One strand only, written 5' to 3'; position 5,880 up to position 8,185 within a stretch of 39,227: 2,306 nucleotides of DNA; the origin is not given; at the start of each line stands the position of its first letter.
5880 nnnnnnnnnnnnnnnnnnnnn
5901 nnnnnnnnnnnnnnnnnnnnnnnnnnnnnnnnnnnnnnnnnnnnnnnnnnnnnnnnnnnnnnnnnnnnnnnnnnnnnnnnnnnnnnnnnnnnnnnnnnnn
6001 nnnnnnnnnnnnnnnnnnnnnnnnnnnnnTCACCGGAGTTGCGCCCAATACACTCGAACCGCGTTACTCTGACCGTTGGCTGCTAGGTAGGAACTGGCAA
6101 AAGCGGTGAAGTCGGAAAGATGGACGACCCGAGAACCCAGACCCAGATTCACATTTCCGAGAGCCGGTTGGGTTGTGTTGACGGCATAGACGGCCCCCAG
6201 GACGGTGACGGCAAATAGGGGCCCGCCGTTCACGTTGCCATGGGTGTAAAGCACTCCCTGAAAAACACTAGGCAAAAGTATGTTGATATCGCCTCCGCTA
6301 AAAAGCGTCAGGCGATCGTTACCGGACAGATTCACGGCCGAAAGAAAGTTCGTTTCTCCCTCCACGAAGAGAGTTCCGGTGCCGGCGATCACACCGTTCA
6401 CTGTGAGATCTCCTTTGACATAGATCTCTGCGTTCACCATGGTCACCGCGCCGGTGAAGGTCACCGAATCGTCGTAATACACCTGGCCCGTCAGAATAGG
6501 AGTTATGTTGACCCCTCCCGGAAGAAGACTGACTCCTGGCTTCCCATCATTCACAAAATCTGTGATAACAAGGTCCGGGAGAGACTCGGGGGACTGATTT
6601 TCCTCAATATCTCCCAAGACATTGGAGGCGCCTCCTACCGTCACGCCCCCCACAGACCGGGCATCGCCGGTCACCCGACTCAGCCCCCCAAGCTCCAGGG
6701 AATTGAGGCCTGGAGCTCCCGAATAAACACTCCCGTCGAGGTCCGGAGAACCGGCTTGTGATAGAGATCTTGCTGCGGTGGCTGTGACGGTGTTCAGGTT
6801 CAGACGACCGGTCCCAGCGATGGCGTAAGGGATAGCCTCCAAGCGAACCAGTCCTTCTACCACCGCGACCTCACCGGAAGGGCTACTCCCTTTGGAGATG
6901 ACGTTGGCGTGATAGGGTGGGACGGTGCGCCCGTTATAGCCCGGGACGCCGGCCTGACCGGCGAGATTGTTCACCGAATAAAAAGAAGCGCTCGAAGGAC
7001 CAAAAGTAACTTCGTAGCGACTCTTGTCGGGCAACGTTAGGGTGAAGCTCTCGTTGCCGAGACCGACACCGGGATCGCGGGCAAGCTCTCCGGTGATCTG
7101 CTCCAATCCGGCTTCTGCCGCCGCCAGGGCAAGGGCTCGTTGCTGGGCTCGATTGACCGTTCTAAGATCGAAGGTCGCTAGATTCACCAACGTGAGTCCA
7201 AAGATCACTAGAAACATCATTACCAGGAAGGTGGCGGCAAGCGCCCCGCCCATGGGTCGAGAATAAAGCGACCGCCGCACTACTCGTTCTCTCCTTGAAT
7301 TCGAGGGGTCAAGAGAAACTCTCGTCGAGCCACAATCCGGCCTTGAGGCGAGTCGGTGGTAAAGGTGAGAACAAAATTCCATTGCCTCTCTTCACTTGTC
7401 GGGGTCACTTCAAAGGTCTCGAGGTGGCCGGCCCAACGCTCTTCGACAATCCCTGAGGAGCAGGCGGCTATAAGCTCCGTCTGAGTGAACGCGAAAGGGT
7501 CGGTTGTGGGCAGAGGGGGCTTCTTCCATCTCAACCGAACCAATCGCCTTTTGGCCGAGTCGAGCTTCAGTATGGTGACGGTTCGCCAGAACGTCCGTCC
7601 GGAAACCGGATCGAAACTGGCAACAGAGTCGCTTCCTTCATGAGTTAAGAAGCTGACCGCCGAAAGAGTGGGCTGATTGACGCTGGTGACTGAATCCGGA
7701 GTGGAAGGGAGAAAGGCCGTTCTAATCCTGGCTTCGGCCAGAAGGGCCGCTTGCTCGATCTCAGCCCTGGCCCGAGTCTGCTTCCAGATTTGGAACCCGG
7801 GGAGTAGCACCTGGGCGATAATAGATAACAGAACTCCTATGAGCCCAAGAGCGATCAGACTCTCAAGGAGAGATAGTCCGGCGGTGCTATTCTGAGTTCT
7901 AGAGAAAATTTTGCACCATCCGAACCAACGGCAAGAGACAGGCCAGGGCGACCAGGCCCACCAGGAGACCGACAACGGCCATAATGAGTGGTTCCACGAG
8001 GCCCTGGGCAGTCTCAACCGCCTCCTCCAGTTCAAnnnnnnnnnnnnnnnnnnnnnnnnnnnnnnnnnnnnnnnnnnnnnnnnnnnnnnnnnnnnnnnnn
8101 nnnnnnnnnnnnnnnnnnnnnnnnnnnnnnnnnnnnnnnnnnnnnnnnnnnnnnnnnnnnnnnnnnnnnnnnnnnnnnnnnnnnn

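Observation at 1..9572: Signalling-wired pseudopilus/T2SS-like cluster lacking ATPase and secretin in the window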

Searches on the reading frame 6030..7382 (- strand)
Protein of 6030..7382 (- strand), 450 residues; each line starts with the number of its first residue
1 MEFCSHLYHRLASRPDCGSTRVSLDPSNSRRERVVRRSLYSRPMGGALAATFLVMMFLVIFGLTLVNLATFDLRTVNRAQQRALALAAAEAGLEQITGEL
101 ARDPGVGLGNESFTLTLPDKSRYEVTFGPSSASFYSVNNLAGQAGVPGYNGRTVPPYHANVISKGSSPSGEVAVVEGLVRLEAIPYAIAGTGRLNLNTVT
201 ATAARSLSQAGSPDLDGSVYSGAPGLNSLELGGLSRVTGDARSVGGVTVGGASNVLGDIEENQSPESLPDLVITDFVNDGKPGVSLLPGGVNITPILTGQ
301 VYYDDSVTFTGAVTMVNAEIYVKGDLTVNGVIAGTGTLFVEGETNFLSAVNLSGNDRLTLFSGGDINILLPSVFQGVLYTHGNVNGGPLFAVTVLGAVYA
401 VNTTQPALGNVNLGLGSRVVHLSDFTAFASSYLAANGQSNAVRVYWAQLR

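Call 4: search_protein_families(library=pfam, proteins=[window:6030-7382:-], max_evalue=0.1)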
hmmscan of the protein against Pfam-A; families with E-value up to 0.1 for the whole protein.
window:6030-7382:- (450 aa): 0 families

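Call 33: search_protein_families(library=ncbifam, proteins=[window:6030-7253:-], max_evalue=1)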
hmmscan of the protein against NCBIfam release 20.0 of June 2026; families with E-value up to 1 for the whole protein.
window:6030-7253:- (407 aa): 0 families

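Call 40: search_solved_structures(query=A2, max_evalue=10)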
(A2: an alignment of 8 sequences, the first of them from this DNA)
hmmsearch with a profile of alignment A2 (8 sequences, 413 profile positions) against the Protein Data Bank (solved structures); distinct sequences matched with E-value up to 10: 2.
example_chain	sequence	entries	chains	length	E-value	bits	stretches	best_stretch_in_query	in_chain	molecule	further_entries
9f4a_BB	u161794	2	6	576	0.022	16.9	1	264-338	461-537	Baseplate central spike protein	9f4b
5t5i_C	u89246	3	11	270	0.77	11.8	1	256-308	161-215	Tungsten-containing formylmethanofuran dehydrogenase 2 subunit C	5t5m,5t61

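Call 43: find_homologous_proteins(query=window:6030-7253:-)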
Query window:6030-7253:- (407 aa): 22 proteins with E <= 0.001 among 8000 candidates.
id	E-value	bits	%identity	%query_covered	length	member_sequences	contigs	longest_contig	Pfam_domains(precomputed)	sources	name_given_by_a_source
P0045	2.5e-255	865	100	100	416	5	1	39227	-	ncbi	-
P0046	1.3e-235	800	91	100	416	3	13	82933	-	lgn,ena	-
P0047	3.0e-144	499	58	100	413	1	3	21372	PF14341.12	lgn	-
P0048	2.3e-139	483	58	100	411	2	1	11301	PF14341.12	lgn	-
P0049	1.7e-136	474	57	100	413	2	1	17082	-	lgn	-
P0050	7.7e-135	468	56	100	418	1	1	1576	-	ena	-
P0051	6.2e-133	462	57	100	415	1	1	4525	-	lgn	-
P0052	5.9e-132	459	55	100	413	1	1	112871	-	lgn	-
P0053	1.9e-129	450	54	100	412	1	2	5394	PF14341.12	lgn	-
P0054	3.4e-123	430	55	100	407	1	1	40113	-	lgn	-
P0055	1.5e-97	345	49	100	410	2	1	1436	-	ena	-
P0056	4.0e-93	331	47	95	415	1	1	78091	-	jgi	jgi:hypothetical protein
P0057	9.1e-92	326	46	100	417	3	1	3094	-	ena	-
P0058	2.7e-91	325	47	100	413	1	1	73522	-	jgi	jgi:hypothetical protein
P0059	1.7e-90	322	44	100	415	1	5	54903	-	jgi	jgi:hypothetical protein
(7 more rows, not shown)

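Call 55: predict_structure(alignment_id=A5)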
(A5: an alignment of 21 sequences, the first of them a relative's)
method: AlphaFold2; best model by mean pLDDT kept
length: 416 residues; sequences in the alignment: 21
mean_pLDDT: 86.5   pTM: 0.75
mean pLDDT of the five models: 86.5, 85.7, 85.5, 85.3, 82.5
residues with pLDDT >= 90: 199; 70-90: 189; 50-70: 23; < 50: 5
segments of 3 or more residues with pLDDT < 50: none
pLDDT, mean of each block of 10 residues (from residue 1): 49 73 85 69 85 93 88 87 93 76 85 86 90 93 86 92 91 78 91 91 94 91 92 84 88 89 91 92 92 91 94 88 90 93 94 86 91 90 87 73 75 86
secondary structure, 60 per line:
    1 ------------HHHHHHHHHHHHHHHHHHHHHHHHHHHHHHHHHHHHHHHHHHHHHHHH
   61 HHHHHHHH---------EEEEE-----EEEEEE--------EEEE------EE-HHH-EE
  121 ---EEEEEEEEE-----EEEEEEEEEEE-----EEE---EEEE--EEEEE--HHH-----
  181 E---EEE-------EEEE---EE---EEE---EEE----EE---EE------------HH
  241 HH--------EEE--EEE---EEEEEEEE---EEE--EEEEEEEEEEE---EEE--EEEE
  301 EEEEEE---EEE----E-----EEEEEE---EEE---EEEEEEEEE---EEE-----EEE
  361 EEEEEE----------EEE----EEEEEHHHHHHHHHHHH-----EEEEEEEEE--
elements in order: H13-68 E78-82 E88-93 E102-105 E124-132 E138-148 E154-156 E160-163 E166-170 E185-187 E195-198 E207-209 E213-215 H239-242 E251-253 E256-258 E262-269 E273-275 E278-288 E292-294 E297-306 E310-312 E323-328 E332-334 E338-346 E350-352 E358-366 E377-379 E384-388 H389-400 E406-414

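Call 61: fold_search(model_id=the predicted structure, library=pdb)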
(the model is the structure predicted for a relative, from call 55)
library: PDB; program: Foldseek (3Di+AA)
matches with E <= 10: 58; with E <= 0.001: 1
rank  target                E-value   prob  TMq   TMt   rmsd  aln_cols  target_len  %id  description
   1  6qvi_C                4.3e-05  1.00  0.31  0.27  13.5       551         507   12  Crystal structure of competence-associated pilin ComZ from Thermus thermophilus (released 2019-05-29)
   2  5uyt_A                8.4e-03  0.51  0.15  0.15  21.4       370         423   11  Crystal structure of ice binding protein from an Antarctic bacterium Flavobacteriaceae (released 2017-10-25)
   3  5uyt_B                1.2e-02  0.72  0.18  0.18  21.4       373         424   11  Crystal structure of ice binding protein from an Antarctic bacterium Flavobacteriaceae (released 2017-10-25)
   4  6eio                  4.8e-02  0.57  0.19  0.31  10.5       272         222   12  Crystal structure of an ice binding protein from an Antarctic Biological Consortium (released 2018-03-28)
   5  7ehk                  5.0e-02  0.82  0.23  0.40  10.5       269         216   13  Crystal structure of C107S mutant of FfIBP (released 2022-03-02)
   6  7bwx_A                8.9e-02  0.72  0.23  0.39   9.7       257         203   12  Crystal structure of ice-binding protein from an Antarctic ascomycete, Antarctomyces psychrotrophicus. (released 2020-05-27)
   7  8x1p                  1.4e-01  0.60  0.24  0.40   9.4       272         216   13  Crystal structure of G160C/S176C mutant of FfIBP (released 2024-11-13)
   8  7bwy_A                1.6e-01  0.63  0.24  0.43   8.9       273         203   13  Crystal structure of ice-binding protein from an Antarctic ascomycete, Antarctomyces psychrotrophicus. (released 2020-05-27)
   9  3wp9                  1.8e-01  0.63  0.24  0.39   8.9       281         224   12  Crystal structure of antifreeze protein from an Antarctic sea ice bacterium Colwellia sp. (released 2014-07-02)
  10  8x1o                  2.3e-01  0.77  0.26  0.45   7.9       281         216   12  Crystal structure of M249C/N270C mutant of FfIBP (released 2024-11-13)
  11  4nu2                  2.3e-01  0.51  0.23  0.39  10.3       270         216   13  Crystal structure of an ice-binding protein (FfIBP) from the Antarctic bacterium, Flavobacterium frigoris PS1 (released 2014-04-16)
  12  6bg8_A                2.5e-01  0.66  0.29  0.45   8.3       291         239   12  Shewanella frigidimarina ice-binding protein_1 DUF3494 Domain (released 2018-03-07)
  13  7ddb_A                3.3e-01  0.54  0.26  0.43   7.5       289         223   12  Crystal structure of fungal antifreeze protein with intermediate activity (released 2021-11-03)
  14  8x1l                  3.5e-01  0.54  0.26  0.44   9.3       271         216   12  Crystal structure of S96C/L132C mutant of FfIBP (released 2024-11-13)
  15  3uyv_A                3.5e-01  0.15  0.15  0.23  10.8       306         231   10  Crystal structure of a glycosylated ice-binding protein (LeIBP) from Arctic yeast (released 2012-02-29)
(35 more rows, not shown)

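Call 75: find_encoding_contigs(protein=P0052, flank=10000, max_places=1)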
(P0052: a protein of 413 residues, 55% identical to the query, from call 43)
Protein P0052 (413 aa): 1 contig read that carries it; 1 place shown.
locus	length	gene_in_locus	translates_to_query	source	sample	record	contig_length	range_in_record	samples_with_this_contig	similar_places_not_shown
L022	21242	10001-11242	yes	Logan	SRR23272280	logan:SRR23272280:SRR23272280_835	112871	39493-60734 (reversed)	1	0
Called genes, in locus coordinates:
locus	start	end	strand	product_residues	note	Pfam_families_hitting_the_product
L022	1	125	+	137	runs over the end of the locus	-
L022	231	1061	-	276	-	-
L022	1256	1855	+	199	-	PF07638:Sigma70_ECF (weak), PF04542:Sigma70_r2, PF08281:Sigma70_r4_2, PF04545:Sigma70_r4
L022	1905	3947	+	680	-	-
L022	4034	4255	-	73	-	-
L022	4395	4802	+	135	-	-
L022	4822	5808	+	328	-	PF00005:ABC_tran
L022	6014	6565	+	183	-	-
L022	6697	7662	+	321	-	PF00512:HisKA (weak), PF02518:HATPase_c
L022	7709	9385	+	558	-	PF13185:GAF_2, PF01590:GAF, PF00482:T2SSF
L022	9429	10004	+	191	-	-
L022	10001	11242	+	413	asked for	-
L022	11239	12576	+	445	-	PF00069:Pkinase, PF03109:ABC1 (faint), PF07714:PK_Tyr_Ser-Thr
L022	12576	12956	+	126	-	-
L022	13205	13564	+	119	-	PF01627:Hpt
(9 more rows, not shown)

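Call 76: find_encoding_contigs(protein=P0056, flank=10000, max_places=1)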
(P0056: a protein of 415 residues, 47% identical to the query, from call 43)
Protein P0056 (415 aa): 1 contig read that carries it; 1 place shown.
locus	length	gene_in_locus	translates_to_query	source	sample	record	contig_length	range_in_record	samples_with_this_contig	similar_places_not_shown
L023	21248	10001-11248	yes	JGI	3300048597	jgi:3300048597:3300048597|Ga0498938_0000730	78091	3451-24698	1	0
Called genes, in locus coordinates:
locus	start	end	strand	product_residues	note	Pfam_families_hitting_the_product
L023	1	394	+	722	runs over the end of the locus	PF00989:PAS (weak), PF08448:PAS_4, PF13426:PAS_9 (weak), PF00512:HisKA, PF02518:HATPase_c, PF00072:Response_reg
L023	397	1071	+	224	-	-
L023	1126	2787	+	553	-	PF01409:tRNA-synt_2d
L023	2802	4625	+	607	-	PF03484:B5, PF17759:tRNA_synthFbeta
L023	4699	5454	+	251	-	PF04376:ATE_N, PF04377:ATE_C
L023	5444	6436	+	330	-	PF07719:TPR_2 (faint), PF13181:TPR_8 (faint), PF13428:TPR_14 (faint), PF03692:CxxCxxCC (weak), PF00515:TPR_1 (faint), PF14559:TPR_19 (faint), PF13432:TPR_16 (weak)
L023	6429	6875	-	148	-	-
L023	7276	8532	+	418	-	PF07690:MFS_1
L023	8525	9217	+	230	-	PF09335:VTT_dom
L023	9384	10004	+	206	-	-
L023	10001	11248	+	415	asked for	-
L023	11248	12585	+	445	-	PF00069:Pkinase, PF07714:PK_Tyr_Ser-Thr, PF03109:ABC1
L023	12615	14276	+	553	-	PF01590:GAF (weak), PF13185:GAF_2 (weak), PF00482:T2SSF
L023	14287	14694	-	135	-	-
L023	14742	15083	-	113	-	-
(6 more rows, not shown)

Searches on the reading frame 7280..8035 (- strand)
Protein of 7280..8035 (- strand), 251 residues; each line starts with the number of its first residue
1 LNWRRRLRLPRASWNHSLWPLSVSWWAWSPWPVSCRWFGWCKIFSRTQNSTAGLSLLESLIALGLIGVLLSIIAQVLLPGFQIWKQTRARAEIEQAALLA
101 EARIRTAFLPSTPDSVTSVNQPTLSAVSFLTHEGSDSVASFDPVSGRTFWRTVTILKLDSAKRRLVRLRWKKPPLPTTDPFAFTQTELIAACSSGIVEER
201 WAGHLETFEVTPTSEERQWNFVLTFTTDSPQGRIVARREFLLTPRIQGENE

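Call 4: search_protein_families(library=pfam, proteins=[window:7280-8035:-], max_evalue=0.1)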
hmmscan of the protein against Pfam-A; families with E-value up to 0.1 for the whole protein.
window:7280-8035:- (251 aa): 1 family
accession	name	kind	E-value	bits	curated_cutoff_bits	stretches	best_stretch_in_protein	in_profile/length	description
PF07963.17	N_methyl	-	0.0093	15.9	21.2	1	51-73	4-26/27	Prokaryotic N-terminal methylation motif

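Call 33: search_protein_families(library=ncbifam, proteins=[window:7280-7900:-], max_evalue=1)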
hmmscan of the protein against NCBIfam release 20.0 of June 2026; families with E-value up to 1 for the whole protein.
window:7280-7900:- (206 aa): 7 families
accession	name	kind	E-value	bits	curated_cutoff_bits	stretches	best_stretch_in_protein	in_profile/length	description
NF041013.1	T4P_ComGE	equivalog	0.0011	19.1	49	1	7-53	4-46/83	competence type IV pilus minor pilin ComGE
NF038303.1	EPS_HpsB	equivalog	0.029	14.3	150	1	6-52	2-45/211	hormogonium polysaccharide secretion pseudopilin HpsB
NF007848.0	PRK10557.1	equivalog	0.03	13.6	120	1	3-45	7-48/192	prepilin peptidase-dependent protein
TIGR02532.1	IV_pilin_GFxxxE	domain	0.036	13.9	16.3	1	7-28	2-23/24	prepilin-type N-terminal cleavage/methylation domain-containing protein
TIGR02599.1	TIGR02599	subfamily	0.049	12.9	256.5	1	9-48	2-41/361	Verru_Chthon cassette protein C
NF007800.0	PRK10506.1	equivalog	0.062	13.1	158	1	4-53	6-48/163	prepilin peptidase-dependent protein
TIGR01710.1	typeII_sec_gspG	equivalog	0.076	13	88.85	1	8-75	2-70/134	type II secretion system major pseudopilin GspG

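Call 42: search_solved_structures(query=A4, max_evalue=10)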
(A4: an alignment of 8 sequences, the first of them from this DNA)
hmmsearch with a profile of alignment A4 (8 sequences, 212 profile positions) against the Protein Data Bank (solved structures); distinct sequences matched with E-value up to 10: 3.
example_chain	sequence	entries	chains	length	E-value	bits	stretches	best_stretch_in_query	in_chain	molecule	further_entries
9egp_A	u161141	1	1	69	0.028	17.8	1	3-41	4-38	Geopilin domain 1 protein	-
7tgg_A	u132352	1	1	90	0.076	16.4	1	3-28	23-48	Geopilin domain 1 protein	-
9laa_A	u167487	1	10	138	0.58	13.5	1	3-26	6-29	Type IV pilin protein PilA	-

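Call 90: search_protein_families(library=ncbifam, alignment_id=A4, max_evalue=0.1)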
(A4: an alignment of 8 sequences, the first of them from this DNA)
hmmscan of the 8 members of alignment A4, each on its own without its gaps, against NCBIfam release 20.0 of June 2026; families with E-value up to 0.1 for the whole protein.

A. member 1, seq(207 aa): 7 families
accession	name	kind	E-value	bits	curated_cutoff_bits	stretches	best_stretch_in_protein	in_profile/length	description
NF041013.1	T4P_ComGE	equivalog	0.0011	19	49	1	8-54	4-46/83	competence type IV pilus minor pilin ComGE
NF007848.0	PRK10557.1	equivalog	0.023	14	120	1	3-46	6-48/192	prepilin peptidase-dependent protein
NF038303.1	EPS_HpsB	equivalog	0.029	14.3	150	1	7-53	2-45/211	hormogonium polysaccharide secretion pseudopilin HpsB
TIGR02532.1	IV_pilin_GFxxxE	domain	0.037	13.9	16.3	1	8-29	2-23/24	prepilin-type N-terminal cleavage/methylation domain-containing protein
NF007800.0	PRK10506.1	equivalog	0.049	13.5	158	1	4-54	5-48/163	prepilin peptidase-dependent protein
TIGR02599.1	TIGR02599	subfamily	0.049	12.9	256.5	1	10-49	2-41/361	Verru_Chthon cassette protein C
TIGR01710.1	typeII_sec_gspG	equivalog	0.077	13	88.85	0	9-76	2-70/134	type II secretion system major pseudopilin GspG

B. families by the number of members that match (of 8 scanned): 19 families
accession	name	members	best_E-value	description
TIGR02599.1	TIGR02599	8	6.4e-05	Verru_Chthon cassette protein C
NF007800.0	PRK10506.1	8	0.00061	prepilin peptidase-dependent protein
NF041013.1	T4P_ComGE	7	0.00011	competence type IV pilus minor pilin ComGE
TIGR02532.1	IV_pilin_GFxxxE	7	0.00023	prepilin-type N-terminal cleavage/methylation domain-containing protein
NF007848.0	PRK10557.1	7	0.00062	prepilin peptidase-dependent protein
NF047828.1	T3SSXpsI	6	0.00017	type II secretion system protein XpsI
NF007862.0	PRK10574.1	3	0.0026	prepilin peptidase-dependent pilin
TIGR01707.1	gspI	3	0.0039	type II secretion system minor pseudopilin GspI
NF038304.1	EPS_HpsC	2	0.00052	hormogonium polysaccharide secretion pseudopilin HpsC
TIGR02598.1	TIGR02598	2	0.0043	Verru_Chthon cassette protein B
TIGR01710.1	typeII_sec_gspG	2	0.026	type II secretion system major pseudopilin GspG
NF038303.1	EPS_HpsB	2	0.029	hormogonium polysaccharide secretion pseudopilin HpsB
NF047827.1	T3SSXpsH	2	0.048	type II secretion system protein XpsH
NF040999.1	pilin_ComGC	2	0.057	competence type IV pilus major pilin ComGC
NF041775.1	typeIV_PilA_Myxo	2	0.083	type IV pilin protein PilA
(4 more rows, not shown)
